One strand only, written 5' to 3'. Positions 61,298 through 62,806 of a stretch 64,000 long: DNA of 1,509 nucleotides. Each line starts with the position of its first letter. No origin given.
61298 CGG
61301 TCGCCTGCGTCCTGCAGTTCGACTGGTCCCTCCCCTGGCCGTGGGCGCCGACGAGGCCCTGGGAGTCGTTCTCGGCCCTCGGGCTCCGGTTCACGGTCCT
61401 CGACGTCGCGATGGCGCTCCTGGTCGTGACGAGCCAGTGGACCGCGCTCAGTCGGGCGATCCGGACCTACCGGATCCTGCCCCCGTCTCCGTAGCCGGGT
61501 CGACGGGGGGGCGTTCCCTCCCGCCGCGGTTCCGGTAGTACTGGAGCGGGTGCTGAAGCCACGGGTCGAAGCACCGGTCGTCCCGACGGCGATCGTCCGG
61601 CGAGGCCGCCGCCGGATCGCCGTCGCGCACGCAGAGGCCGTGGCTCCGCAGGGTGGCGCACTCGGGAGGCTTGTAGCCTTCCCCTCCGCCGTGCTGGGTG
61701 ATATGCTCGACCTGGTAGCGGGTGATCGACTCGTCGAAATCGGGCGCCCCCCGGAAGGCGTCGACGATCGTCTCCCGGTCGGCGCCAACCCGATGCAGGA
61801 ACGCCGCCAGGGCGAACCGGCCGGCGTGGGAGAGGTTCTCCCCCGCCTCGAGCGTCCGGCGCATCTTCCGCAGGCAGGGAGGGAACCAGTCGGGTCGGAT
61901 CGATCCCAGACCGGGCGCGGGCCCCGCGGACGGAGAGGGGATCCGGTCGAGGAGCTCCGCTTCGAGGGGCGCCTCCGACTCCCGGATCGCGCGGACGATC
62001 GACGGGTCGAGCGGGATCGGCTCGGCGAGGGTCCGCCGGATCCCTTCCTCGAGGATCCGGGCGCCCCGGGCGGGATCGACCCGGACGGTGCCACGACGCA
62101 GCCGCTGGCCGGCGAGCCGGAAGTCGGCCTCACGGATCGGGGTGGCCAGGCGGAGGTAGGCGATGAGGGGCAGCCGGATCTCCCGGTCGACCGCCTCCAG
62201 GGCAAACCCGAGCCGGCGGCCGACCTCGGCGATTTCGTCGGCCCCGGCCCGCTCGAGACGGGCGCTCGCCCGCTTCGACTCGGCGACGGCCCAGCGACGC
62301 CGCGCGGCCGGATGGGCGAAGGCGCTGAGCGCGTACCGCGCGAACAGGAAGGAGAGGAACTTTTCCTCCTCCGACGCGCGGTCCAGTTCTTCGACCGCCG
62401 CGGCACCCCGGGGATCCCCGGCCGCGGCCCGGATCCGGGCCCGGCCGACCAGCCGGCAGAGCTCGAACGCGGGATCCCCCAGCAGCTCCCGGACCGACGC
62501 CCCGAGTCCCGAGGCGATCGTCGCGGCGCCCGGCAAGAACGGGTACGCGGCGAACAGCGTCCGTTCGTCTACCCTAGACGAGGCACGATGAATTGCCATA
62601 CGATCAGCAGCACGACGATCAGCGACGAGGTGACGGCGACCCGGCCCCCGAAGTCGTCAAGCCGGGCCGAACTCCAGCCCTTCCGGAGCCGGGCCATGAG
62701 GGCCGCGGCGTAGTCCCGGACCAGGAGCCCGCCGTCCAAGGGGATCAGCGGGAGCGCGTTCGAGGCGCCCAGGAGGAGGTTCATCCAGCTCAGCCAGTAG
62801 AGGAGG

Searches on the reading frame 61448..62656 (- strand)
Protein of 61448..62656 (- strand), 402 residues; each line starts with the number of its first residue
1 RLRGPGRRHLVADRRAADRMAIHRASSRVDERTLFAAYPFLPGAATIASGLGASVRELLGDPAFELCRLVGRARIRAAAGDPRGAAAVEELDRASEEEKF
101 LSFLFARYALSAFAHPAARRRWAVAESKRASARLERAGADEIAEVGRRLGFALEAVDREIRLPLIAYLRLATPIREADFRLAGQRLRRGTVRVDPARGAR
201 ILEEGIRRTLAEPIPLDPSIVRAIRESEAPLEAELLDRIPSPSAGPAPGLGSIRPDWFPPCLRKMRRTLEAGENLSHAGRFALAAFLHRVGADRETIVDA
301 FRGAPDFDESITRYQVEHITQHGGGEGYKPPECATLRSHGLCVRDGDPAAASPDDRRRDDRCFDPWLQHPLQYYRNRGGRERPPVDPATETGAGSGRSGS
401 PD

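Call 75: search_protein_families(library=pfam, proteins=[window:61448-62656:-], max_evalue=0.001)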
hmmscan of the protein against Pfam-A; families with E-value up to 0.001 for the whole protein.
window:61448-62656:- (402 aa): 1 family
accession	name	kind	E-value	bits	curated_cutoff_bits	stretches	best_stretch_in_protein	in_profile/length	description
PF04104.19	DNA_primase_lrg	-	1.5e-25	90.5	22.4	1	160-350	3-212/266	Eukaryotic and archaeal DNA primase, large subunit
